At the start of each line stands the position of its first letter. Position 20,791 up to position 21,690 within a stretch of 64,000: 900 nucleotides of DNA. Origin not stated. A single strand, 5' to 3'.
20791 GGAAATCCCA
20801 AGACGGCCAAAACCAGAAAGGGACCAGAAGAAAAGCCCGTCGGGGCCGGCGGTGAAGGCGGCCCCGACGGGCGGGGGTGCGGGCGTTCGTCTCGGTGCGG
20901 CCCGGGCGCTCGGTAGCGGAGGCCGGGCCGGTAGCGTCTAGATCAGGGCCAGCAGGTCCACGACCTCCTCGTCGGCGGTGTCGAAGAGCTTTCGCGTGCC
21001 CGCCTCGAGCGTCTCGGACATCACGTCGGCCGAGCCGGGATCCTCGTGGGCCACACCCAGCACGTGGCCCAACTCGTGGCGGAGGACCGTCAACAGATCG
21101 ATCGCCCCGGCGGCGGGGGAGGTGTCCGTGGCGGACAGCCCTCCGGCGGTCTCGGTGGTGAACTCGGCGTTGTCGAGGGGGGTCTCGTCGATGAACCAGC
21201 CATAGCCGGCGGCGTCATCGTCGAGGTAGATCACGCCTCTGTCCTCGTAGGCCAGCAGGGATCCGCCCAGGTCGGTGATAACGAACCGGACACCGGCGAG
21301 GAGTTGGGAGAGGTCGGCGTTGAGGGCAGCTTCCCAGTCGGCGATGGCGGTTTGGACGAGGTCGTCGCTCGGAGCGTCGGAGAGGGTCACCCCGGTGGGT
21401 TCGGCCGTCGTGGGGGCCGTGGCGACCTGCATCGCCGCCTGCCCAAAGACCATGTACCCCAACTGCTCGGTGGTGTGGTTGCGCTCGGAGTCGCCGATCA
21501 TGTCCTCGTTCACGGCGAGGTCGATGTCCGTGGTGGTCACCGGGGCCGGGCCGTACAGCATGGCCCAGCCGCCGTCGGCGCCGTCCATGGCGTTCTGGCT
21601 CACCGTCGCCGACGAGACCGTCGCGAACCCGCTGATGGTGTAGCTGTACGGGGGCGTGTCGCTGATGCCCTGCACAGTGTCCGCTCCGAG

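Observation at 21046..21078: Astacin/metzincin-type zinc-binding motif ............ plus candidate Met-turn at the extreme C-terminus of the giant protein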

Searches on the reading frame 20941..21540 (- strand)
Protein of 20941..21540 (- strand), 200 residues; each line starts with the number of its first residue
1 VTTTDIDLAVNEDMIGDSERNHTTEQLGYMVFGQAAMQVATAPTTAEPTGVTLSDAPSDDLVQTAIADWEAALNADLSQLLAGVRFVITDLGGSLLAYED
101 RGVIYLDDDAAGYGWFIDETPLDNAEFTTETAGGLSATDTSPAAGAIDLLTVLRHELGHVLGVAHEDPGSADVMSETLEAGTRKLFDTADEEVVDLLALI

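Call 4: search_protein_families(library=pfam, proteins=[window:20941-21540:-], max_evalue=1)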
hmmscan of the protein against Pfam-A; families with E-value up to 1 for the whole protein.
window:20941-21540:- (200 aa): 7 families
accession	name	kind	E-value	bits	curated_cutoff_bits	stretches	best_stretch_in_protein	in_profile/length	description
PF00413.30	Peptidase_M10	-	8.7e-06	26.1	24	1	121-184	102-142/159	Matrixin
PF13574.12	Reprolysin_2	-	0.023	15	27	1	131-174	106-150/195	Metallo-peptidase family M12B Reprolysin-like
PF13582.12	Reprolysin_3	-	0.025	15.6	22.4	1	36-165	22-122/123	Metallo-peptidase family M12B Reprolysin-like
PF13688.12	Reprolysin_5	-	0.026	15.2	27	1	112-170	108-162/196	Metallo-peptidase family M12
PF13583.11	Reprolysin_4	-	0.034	14.2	22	1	131-179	125-165/203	Metallo-peptidase family M12B Reprolysin-like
PF10462.15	Peptidase_M66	-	0.034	13.6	20.6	1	128-171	171-214/306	Peptidase M66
PF01400.30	Astacin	-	0.15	12.2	22.5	1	150-167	79-96/189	Astacin (Peptidase family M12A)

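Call 5: search_protein_families(library=ncbifam, proteins=[window:20941-21540:-], max_evalue=1)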
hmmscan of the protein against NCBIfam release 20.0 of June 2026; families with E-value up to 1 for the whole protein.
window:20941-21540:- (200 aa): 4 families
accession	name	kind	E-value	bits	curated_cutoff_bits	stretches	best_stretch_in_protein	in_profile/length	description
NF041905.1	MXAN_2677_2678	equivalog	0.00062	18.9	250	1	127-182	162-216/283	myxosortase-dependent metalloprotease, MXAN_2677/MXAN_2678 family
NF038122.1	metallo_LGF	subfamily_domain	0.0012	19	80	1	139-164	133-158/274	NF038122 family metalloprotease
TIGR03935.1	fragilysin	equivalog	0.0035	16.3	190.7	1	131-179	327-367/386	fragilysin family metalloproteinase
NF033511.1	metallo_CpaA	exception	0.005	15.2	750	1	150-170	494-514/575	metalloendopeptidase CpaA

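Call 6: search_solved_structures(query=window:20941-21480:-, max_evalue=10, show_alignments=3)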
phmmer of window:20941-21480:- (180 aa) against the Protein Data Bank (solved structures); distinct sequences matched with E-value up to 10: 28.
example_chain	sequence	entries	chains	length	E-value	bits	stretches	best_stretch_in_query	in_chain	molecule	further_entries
2xs3_A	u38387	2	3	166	0.0031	20.6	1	124-152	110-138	KARILYSIN PROTEASE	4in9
2xs4_A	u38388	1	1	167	0.0031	20.6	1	124-152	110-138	KARILYSIN PROTEASE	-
8b2q_A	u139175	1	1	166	0.0034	20.5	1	124-152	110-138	Karilysin long form Kly38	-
4j4m_A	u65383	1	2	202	0.013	18.5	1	129-170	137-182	zinc-dependent metalloproteinase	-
4r3v_A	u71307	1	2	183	0.028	17.5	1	124-152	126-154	Karilysin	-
1yp1_A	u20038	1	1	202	0.043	16.9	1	129-167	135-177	FII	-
2jsd_A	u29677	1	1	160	0.055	16.5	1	124-151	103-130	Matrix metalloproteinase-20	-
8weo_B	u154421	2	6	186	0.27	14.3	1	129-158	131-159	Fragilysin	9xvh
1r54_A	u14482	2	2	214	0.27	14.3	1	108-150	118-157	ADAM 33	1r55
3vof_A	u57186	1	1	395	0.3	14.1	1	20-100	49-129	Cellobiohydrolase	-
1qua_A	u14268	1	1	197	0.52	13.3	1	129-168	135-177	ACUTOLYSIN-C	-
4l63_A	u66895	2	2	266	0.53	13.3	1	124-151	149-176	ECXA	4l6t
3a64_A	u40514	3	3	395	0.53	13.3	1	20-100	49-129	Cellobiohydrolase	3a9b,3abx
8h3x_C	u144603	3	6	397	0.56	13.2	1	130-158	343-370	Fragilysin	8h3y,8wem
1cxv_A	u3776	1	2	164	0.63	13.1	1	120-151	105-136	PROTEIN (COLLAGENASE-3)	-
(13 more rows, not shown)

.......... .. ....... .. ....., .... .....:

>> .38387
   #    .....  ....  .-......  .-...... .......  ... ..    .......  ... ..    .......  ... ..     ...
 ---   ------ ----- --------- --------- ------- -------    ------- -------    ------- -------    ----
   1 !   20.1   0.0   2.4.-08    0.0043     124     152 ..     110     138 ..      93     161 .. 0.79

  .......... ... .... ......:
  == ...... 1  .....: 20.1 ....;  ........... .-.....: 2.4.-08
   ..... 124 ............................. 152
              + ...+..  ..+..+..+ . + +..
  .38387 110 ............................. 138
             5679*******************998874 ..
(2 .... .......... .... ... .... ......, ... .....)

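Call 7: find_homologous_proteins(query=window:20941-21480:-, max_evalue=0.001)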
Query window:20941-21480:- (180 aa): 27 proteins with E <= 0.001 among 790 candidates.
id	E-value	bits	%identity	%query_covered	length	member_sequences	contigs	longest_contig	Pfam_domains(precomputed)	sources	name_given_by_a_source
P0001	2.4e-22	97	44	83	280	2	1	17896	-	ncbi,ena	-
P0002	1.1e-21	95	40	88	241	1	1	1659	-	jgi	-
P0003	1.6e-21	95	47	73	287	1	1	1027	PF03160.21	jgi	jgi:hypothetical protein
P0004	8.1e-21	93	44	74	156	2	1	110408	-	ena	-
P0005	1.3e-20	92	51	65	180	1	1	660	PF00413.31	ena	-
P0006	1.6e-20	92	52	67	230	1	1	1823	-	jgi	jgi:hypothetical protein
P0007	3.4e-20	91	47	74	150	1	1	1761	-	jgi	jgi:large repetitive protein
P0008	3.0e-19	87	43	86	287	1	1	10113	-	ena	-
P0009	3.2e-18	84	44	67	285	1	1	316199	-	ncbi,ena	-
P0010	6.8e-18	83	52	57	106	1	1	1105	-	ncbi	-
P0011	4.1e-16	77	56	43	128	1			-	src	-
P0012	9.5e-16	76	47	61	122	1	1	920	-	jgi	jgi:hypothetical protein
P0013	1.0e-15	76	54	47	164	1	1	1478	PF12044.15,PF00413.31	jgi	jgi:hypothetical protein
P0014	3.4e-15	74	46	62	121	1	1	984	-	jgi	jgi:hypothetical protein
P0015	1.4e-14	72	42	67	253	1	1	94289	-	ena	-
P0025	1.0e-8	53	38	83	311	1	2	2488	-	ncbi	-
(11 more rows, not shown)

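Call 16: find_encoding_contigs(protein=P0004, flank=10000, max_places=2)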
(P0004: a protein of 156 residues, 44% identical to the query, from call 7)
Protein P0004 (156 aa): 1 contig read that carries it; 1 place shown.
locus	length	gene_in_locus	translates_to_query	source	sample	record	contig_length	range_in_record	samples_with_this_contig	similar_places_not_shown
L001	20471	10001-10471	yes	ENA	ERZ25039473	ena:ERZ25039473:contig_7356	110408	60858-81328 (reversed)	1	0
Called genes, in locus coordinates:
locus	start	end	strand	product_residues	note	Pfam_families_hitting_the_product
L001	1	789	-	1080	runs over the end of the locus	PF13205:Big_5 (faint), PF07691:PA14, PF07679:I-set, PF13927:Ig_3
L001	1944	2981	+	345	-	PF00817:IMS, PF11798:IMS_HHH, PF21999:IMS_HHH_1, PF11799:IMS_C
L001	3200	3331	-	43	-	-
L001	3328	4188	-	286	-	PF01381:HTH_3 (weak), PF13560:HTH_31 (weak), PF06114:Peptidase_M78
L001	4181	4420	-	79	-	-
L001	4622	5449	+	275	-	-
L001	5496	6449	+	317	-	PF01075:Glyco_transf_9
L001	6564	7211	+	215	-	PF04055:Radical_SAM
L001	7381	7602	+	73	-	PF13186:SPASM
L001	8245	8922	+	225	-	PF06739:SBBP (faint), PF01436:NHL (faint)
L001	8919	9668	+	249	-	PF22807:TrAA12 (faint), PF01436:NHL (faint)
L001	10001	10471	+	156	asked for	-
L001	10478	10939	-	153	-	-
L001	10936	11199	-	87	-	-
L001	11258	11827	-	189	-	-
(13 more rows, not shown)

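Call 17: find_encoding_contigs(protein=P0009, flank=10000, max_places=2)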
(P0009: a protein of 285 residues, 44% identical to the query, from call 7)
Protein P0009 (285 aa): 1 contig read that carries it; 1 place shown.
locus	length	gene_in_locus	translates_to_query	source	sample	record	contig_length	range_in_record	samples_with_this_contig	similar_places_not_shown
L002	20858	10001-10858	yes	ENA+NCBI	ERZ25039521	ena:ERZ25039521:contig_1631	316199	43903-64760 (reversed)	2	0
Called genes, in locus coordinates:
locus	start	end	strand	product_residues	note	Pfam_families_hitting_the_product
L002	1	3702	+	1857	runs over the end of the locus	PF15780:ASH (faint), PF07610:DUF1573 (faint), PF22073:Cep192_D4 (weak), PF22544:HYDIN_VesB_CFA65-like_Ig, PF08309:LVIVD (faint), PF13205:Big_5 (weak)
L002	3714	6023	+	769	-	-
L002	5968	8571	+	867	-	PF11721:Malectin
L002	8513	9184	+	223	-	-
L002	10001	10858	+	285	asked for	-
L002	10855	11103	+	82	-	-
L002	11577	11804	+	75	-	PF04255:DUF433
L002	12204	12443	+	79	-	-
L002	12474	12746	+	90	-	PF04326:SLFN_AlbA_2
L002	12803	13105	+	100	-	-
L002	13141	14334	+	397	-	PF13749:HATPase_c_4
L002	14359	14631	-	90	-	-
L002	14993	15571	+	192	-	-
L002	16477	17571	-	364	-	PF00271:Helicase_C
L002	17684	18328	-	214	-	-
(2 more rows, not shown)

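Call 18: predict_structure(alignment_id=A1)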
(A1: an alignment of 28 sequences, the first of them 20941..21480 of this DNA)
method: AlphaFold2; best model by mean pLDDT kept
length: 180 residues; sequences in the alignment: 28
mean_pLDDT: 87.8   pTM: 0.84
mean pLDDT of the five models: 87.8, 87.5, 86.4, 85.8, 85.8
residues with pLDDT >= 90: 129; 70-90: 24; 50-70: 19; < 50: 8
segments of 3 or more residues with pLDDT < 50: 6-12
pLDDT, mean of each block of 10 residues (from residue 1): 47 78 79 90 95 91 96 95 96 95 93 94 96 97 90 96 85 67
secondary structure, 60 per line:
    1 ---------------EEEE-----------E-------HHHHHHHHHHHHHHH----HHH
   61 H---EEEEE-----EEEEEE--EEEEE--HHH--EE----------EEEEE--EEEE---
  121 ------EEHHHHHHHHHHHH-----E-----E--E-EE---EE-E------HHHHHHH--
elements in order: E16-19 H39-53 H58-61 E65-69 E75-80 E83-87 E107-111 E114-117 H129-140 H172-178

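Call 20: search_protein_representatives(alignment_id=A1)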
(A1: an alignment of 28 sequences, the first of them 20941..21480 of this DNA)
Query: 28 sequences, 261 profile positions. Proteins with E-value up to 0.001 (for the whole library): 12240; up to 1e-10: 8438; up to 1e-30: 4656. The best 150 are listed.
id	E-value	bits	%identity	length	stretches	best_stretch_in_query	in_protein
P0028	3.1e-154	529.1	-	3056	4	57-206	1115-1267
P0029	2.2e-91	323.0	-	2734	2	52-208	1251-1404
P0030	1.2e-87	310.8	-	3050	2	38-211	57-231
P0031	6.0e-86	305.2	-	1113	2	61-211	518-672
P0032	1.2e-82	294.4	-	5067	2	70-213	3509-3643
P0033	2.7e-81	290.0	-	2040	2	68-239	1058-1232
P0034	5.8e-76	272.5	-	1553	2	54-218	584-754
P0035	1.8e-75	270.9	-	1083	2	77-220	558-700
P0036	1.4e-72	261.4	-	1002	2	56-207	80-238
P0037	5.7e-72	259.4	-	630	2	67-212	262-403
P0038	2.7e-70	253.9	-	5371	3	58-220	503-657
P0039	2.2e-69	250.9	-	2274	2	59-215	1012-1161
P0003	1.2e-66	242.0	-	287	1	3-221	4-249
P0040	3.6e-66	240.4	-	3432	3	55-211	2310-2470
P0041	3.4e-63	230.7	-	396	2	66-198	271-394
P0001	1.2e-60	222.3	-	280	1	59-251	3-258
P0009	3.0e-59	217.7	-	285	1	11-206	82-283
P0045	8.0e-58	213.0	-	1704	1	44-208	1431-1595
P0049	4.0e-57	210.8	-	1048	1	33-220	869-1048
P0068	9.4e-55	203.0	-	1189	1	44-220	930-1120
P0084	7.7e-54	200.0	-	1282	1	67-219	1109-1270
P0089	1.4e-53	199.1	-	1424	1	31-239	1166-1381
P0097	2.9e-53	198.1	-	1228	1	29-220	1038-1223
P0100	3.1e-53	198.0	-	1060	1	51-214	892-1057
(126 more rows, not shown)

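Call 22: fold_search(model_id=the predicted structure, library=pdb)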
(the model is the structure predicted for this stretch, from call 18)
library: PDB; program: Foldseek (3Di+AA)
matches with E <= 10: 127; with E <= 0.001: 0
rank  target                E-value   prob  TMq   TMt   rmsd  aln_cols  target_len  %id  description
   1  7pou_A                5.9e-03  0.75  0.37  0.21  16.4       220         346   17  Crystal structure of profragilysin-3 (proBFT-3) from Bacteroides fragilis in complex with hesperetin. (released 2022-09-14)
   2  1ayk_MODEL_1_A        6.3e-03  0.95  0.44  0.47  12.6       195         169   15  INHIBITOR-FREE CATALYTIC FRAGMENT OF HUMAN FIBROBLAST COLLAGENASE, NMR, 30 STRUCTURES (released 1998-02-25)
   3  1hv5_B                6.3e-03  0.89  0.39  0.42  10.1       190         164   18  CRYSTAL STRUCTURE OF THE STROMELYSIN-3 (MMP-11) CATALYTIC DOMAIN COMPLEXED WITH A PHOSPHINIC INHIBITOR (released 2001-03-28)
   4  7pol_B                7.2e-03  0.41  0.30  0.18  15.9       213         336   13  Crystal structure of profragilysin-3 (proBFT-3) from Bacteroides fragilis in complex with flumequine (released 2022-09-14)
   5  7poo_A                9.4e-03  0.51  0.32  0.19  16.7       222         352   14  Crystal structure of profragilysin-3 (proBFT-3) from Bacteroides fragilis in complex with foliosidine in P212121. (released 2022-09-14)
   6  7pou_B                1.2e-02  0.60  0.36  0.21  16.4       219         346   18  Crystal structure of profragilysin-3 (proBFT-3) from Bacteroides fragilis in complex with hesperetin. (released 2022-09-14)
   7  7pol_A                5.0e-02  0.25  0.30  0.18  14.3       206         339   14  Crystal structure of profragilysin-3 (proBFT-3) from Bacteroides fragilis in complex with flumequine (released 2022-09-14)
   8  4qhi_C                8.5e-02  0.89  0.30  0.46   3.9       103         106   16  Crystal structure of Methanocaldococcus jannaschii selecase mutant R36W (released 2014-07-16)
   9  4qhi_B                2.7e-01  0.41  0.26  0.38   6.7       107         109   14  Crystal structure of Methanocaldococcus jannaschii selecase mutant R36W (released 2014-07-16)
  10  4qhf                  2.9e-01  0.69  0.33  0.50   3.9       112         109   15  Crystal structure of Methanocaldococcus jannaschii monomeric selecase (released 2014-07-16)
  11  6mdx_A                9.3e-01  0.07  0.16  0.16   8.5        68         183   13  Mechanism of protease dependent DPC repair (released 2019-04-10)
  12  6fae_B                1.2e+00  0.01  0.11  0.11  15.0       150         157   18  The Sec7 domain of IQSEC2 (Brag1) in complex with the small GTPase Arf1 (released 2018-01-17)
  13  1ge6                  1.6e+00  0.05  0.15  0.17  13.8        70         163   16  ZINC PEPTIDASE FROM GRIFOLA FRONDOSA (released 2001-03-14)
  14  9a6w_A                1.7e+00  0.06  0.11  0.06   8.5        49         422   14  Integrative model of RASP-ECSA by crosslinking MS and deep learning (released 2024-09-18)
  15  8snm_B                1.8e+00  0.05  0.31  0.13  13.7       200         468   14  Structure of mature human ADAM17/iRhom2 sheddase complex in complex with ADAM17 prodomain (released 2024-05-29)
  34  3e11_A                3.6e+00  0.04  0.23  0.32   7.3       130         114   10  Crystal structure of a predicted zincin-like metalloprotease (acel_2062) from acidothermus cellulolyticus 11b at 1.80  (released 2008-08-19)
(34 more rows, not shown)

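Call 50: search_protein_families(library=pfam, proteins=[P0045, P0049, P0068, P0084, P0089, P0097, P0100], max_evalue=0.0001)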
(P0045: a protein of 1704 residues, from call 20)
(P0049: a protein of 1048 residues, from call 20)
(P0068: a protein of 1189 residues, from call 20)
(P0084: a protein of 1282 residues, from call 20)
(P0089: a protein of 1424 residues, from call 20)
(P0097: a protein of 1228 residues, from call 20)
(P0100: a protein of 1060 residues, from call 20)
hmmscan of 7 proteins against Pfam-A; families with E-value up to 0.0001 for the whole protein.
P0045 (1704 aa): 1 family
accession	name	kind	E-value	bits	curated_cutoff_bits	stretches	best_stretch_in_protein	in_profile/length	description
PF13205.12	Big_5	-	1.3e-06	29.5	23.6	1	131-238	4-103/105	Bacterial Ig-like domain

P0049 (1048 aa): 0 families

P0068 (1189 aa): 3 families
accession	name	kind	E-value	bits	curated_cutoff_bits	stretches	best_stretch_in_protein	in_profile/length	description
PF17963.7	Big_9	-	1.6e-18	67.8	23.6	1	3-72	20-89/89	Bacterial Ig domain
PF17892.7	Cadherin_5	-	1.5e-15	57.3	26.5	1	5-74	28-98/98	Cadherin-like domain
PF17803.7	Cadherin_4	-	6.4e-10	39.8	25.1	1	4-41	33-71/71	Bacterial cadherin-like domain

P0084 (1282 aa): 3 families
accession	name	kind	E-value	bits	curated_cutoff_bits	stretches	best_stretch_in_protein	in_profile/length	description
PF17892.7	Cadherin_5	-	7.7e-16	58.2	26.5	1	261-340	19-97/98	Cadherin-like domain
PF17963.7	Big_9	-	2.1e-15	57.8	23.6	1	262-338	18-88/89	Bacterial Ig domain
PF17803.7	Cadherin_4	-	1.6e-11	45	25.1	1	226-307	1-71/71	Bacterial cadherin-like domain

P0089 (1424 aa): 2 families
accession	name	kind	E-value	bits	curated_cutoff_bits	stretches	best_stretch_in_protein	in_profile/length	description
PF25275.1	Golvesin_C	-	1.4e-26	93.5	31.6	3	918-1026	27-131/132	Golvesin C-terminal domain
PF22544.2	HYDIN_VesB_CFA65-like_Ig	-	2.3e-06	28.2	25.5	1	796-875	9-88/100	HYDIN/CFA65/VesB-like, Ig-like domain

P0097 (1228 aa): 3 families
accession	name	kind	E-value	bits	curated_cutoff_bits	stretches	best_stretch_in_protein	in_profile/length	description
PF17210.9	SdrD_B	-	3.3e-12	47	29.7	1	907-995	4-96/112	SdrD B-like domain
PF13620.12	CarboxypepD_reg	-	3.2e-07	31.1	32.3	1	922-965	10-56/82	Carboxypeptidase regulatory-like domain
PF17802.7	SpaA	-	1.4e-06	28.8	23.1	1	924-968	14-63/91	Prealbumin-like fold domain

P0100 (1060 aa): 3 families
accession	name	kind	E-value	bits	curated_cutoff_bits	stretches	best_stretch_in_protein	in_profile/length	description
PF13860.13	FlgD_ig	-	8.6e-10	38.9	27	1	228-295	8-74/79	FlgD Ig-like domain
PF12245.14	Big_3_2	-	1.3e-05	25.8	23.3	0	210-289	18-96/122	Bacterial Ig-like domain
PF24893.1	DUF7743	-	5e-05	23.4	27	0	409-432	16-39/120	Domain of unknown function (DUF7743)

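Call 64: list_cluster_members(proteins=[P0001, P0009, P0010, P0025])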
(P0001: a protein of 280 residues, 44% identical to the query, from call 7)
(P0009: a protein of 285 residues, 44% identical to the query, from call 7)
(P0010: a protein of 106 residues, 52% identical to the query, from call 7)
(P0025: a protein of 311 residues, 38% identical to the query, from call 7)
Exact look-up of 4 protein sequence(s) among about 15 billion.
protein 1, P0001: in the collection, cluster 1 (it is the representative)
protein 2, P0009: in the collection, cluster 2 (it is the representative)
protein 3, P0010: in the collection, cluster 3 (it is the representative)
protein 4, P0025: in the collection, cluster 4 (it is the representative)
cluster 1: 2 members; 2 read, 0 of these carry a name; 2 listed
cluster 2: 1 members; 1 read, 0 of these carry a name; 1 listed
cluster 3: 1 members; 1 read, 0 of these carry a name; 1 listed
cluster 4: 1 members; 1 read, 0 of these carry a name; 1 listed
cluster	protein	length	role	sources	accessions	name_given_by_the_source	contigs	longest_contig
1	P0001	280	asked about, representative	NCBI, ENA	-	-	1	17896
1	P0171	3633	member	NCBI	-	-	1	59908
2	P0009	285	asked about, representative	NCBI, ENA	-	-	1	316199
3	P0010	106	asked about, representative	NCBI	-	-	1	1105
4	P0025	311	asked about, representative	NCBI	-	-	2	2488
